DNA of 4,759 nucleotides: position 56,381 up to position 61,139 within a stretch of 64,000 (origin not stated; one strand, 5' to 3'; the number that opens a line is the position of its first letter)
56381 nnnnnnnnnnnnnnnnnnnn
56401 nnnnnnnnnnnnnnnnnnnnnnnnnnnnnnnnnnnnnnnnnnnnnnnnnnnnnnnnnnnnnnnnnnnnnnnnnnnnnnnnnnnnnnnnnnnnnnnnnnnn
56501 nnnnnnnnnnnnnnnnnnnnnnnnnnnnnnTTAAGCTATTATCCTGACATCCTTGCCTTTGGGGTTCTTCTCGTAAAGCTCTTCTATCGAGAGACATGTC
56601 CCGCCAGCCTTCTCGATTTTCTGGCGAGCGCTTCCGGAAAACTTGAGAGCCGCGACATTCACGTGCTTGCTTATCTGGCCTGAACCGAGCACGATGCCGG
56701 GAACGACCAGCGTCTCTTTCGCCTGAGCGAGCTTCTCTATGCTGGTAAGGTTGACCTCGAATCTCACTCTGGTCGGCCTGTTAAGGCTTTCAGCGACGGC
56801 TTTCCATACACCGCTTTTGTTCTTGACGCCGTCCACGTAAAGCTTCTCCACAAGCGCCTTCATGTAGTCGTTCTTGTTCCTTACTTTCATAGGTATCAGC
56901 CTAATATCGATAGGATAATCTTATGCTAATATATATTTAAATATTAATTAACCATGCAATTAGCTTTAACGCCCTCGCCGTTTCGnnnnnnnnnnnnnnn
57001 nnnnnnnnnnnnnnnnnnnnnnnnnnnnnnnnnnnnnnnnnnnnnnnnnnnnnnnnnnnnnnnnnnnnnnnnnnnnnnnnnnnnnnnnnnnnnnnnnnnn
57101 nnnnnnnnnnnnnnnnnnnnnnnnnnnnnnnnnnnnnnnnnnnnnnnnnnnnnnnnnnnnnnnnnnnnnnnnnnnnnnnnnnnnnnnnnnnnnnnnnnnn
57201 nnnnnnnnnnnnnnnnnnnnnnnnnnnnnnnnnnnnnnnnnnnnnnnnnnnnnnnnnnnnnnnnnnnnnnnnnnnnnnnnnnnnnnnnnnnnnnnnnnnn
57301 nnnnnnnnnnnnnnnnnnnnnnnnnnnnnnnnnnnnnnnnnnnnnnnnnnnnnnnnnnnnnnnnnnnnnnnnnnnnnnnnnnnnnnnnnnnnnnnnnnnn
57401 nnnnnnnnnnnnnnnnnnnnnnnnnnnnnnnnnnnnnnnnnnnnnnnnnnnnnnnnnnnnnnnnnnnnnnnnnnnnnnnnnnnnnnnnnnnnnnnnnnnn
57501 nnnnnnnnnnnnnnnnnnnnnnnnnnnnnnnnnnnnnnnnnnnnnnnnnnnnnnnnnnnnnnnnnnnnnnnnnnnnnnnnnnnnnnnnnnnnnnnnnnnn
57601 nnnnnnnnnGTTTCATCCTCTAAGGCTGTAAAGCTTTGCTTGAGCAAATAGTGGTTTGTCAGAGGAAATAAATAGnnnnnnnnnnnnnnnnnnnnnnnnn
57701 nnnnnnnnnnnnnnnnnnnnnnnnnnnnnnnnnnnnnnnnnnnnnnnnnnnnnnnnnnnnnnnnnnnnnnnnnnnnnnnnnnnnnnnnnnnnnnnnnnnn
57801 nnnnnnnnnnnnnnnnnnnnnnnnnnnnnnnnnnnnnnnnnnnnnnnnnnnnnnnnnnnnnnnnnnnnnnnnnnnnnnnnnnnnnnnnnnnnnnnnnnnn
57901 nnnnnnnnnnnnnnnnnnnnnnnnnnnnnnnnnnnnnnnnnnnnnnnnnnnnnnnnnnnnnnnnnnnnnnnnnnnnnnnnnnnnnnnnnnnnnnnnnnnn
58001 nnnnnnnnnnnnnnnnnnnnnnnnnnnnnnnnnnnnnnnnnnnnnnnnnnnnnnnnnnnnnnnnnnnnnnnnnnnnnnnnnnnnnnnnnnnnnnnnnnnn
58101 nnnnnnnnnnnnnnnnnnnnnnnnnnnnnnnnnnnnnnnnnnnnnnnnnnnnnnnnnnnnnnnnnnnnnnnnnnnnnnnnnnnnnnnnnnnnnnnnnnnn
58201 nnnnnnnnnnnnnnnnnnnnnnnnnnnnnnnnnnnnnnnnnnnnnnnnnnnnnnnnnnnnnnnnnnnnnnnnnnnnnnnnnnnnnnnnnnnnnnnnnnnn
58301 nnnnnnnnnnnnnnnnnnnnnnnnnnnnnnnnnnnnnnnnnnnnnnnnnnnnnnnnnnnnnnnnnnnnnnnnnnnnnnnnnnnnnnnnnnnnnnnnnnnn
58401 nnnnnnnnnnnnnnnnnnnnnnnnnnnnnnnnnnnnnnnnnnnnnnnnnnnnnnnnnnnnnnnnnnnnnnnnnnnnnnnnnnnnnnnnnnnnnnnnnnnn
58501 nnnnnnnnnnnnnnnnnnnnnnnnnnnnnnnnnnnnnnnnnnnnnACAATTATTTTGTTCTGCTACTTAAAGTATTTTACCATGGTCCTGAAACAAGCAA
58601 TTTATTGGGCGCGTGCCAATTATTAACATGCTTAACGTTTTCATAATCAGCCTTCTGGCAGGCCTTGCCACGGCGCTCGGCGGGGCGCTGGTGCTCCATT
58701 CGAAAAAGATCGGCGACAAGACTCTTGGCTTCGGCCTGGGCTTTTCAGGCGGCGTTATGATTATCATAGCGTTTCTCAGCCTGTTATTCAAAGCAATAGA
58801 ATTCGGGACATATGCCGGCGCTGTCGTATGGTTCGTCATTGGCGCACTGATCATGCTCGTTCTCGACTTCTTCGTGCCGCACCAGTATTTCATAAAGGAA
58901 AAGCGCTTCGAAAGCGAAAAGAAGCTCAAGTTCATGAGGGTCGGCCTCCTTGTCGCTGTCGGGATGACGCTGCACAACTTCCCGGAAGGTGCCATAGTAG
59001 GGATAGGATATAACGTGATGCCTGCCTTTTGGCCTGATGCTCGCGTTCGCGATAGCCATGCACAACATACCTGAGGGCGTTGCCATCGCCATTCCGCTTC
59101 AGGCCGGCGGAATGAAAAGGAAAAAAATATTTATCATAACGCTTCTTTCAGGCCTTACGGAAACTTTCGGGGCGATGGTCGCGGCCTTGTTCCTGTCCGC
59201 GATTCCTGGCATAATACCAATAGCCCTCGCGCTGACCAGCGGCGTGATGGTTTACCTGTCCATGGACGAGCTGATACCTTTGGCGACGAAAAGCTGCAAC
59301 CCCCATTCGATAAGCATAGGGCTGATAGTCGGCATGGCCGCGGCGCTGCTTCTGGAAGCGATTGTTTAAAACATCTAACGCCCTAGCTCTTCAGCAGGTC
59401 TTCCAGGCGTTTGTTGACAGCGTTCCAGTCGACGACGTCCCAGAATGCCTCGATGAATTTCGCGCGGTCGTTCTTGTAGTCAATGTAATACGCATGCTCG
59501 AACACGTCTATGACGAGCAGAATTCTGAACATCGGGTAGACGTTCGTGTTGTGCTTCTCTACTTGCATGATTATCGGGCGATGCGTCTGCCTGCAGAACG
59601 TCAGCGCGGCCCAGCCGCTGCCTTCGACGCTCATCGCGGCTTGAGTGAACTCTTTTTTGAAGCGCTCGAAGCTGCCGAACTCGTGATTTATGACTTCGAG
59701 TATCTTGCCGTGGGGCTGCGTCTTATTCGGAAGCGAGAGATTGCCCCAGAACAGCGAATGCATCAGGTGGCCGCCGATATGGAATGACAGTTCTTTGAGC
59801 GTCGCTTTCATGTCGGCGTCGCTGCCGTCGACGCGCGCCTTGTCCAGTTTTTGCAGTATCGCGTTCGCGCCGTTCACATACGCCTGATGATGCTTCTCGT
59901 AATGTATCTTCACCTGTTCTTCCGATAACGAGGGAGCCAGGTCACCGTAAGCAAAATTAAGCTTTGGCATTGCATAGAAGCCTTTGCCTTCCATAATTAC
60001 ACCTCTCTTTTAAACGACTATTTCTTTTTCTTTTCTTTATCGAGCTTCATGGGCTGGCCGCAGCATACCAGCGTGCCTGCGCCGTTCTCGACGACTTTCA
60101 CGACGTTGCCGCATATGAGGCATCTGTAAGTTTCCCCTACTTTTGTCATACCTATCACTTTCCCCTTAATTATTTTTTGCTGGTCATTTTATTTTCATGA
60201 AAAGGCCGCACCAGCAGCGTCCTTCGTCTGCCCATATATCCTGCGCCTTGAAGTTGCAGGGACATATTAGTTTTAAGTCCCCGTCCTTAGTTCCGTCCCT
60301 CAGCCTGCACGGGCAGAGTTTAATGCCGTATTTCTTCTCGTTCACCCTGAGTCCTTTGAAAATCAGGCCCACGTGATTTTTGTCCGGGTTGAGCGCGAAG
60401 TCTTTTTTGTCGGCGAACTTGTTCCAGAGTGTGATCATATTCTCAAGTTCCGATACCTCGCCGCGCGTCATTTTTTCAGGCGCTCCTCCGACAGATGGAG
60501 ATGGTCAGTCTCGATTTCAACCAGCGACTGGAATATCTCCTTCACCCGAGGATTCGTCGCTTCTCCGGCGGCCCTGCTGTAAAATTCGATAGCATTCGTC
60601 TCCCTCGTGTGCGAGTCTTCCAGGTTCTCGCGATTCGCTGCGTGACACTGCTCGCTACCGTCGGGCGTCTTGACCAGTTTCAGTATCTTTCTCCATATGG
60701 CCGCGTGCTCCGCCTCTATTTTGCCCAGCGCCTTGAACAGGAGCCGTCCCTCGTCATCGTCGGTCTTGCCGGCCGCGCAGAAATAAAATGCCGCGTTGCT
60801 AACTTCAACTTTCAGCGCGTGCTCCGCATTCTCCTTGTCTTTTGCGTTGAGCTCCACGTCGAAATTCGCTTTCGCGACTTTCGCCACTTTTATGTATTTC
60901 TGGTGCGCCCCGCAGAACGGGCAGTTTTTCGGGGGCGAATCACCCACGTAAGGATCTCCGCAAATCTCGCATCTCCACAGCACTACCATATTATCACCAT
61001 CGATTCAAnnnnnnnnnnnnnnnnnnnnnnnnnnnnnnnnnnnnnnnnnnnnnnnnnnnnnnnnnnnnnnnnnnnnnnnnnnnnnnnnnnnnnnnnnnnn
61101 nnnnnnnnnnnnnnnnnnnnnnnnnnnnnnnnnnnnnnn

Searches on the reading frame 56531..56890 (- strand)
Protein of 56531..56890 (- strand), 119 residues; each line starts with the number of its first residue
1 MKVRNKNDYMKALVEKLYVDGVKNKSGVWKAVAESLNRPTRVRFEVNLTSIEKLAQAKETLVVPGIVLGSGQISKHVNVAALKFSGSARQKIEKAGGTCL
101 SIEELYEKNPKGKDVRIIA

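Call 43: search_protein_families(library=pfam, proteins=[window:56531-56890:-], max_evalue=0.001)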
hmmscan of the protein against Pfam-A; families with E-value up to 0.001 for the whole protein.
window:56531-56890:- (119 aa): 2 families
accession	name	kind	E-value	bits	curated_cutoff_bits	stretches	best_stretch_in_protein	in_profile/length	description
PF17135.9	Ribosomal_L18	-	8.7e-11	42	28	1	4-117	19-138/188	Ribosomal protein 60S L18 and 50S L18e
PF00828.25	Ribosomal_L27A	-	2.3e-10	41.2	21.5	1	66-99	38-71/72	Ribosomal proteins 50S-L15, 50S-L18e, 60S-L27A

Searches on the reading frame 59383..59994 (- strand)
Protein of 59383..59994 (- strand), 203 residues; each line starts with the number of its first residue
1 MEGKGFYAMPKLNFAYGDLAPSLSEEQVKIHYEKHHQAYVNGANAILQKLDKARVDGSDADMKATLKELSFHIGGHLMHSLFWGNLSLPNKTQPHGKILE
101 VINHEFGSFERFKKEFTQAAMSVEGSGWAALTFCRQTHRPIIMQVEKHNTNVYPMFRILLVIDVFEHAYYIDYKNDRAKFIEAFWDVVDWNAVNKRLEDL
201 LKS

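Call 42: search_protein_families(library=pfam, proteins=[window:59383-59994:-], max_evalue=0.001)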
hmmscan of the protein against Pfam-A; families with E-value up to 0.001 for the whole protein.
window:59383-59994:- (203 aa): 2 families
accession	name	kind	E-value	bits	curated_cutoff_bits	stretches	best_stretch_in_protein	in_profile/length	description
PF02777.23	Sod_Fe_C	-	4.9e-34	116.9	20.9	1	94-196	1-102/102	Iron/manganese superoxide dismutases, C-terminal domain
PF00081.27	Sod_Fe_N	-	7.1e-27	94.1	27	1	7-87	2-82/82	Iron/manganese superoxide dismutases, alpha-hairpin domain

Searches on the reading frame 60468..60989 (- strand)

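Call 42: search_protein_families(library=pfam, proteins=[window:60468-60989:-], max_evalue=0.001)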
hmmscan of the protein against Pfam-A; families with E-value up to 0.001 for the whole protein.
window:60468-60989:- (173 aa): 4 families
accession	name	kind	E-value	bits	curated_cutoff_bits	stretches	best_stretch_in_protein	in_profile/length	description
PF21349.2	RUBY_RBDX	-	3.5e-08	33.2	26.5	1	5-32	1-28/30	Rubrerythrin, rubredoxin-like domain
PF02915.23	Rubrerythrin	-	4.6e-08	34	22.8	1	54-165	2-131/137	Rubrerythrin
PF13668.12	Ferritin_2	-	9.9e-07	29.4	24.7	1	55-163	6-128/138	Ferritin-like domain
PF23458.2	DUF7130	-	0.00064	20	35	0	3-34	52-84/89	Domain of unknown function (DUF7130)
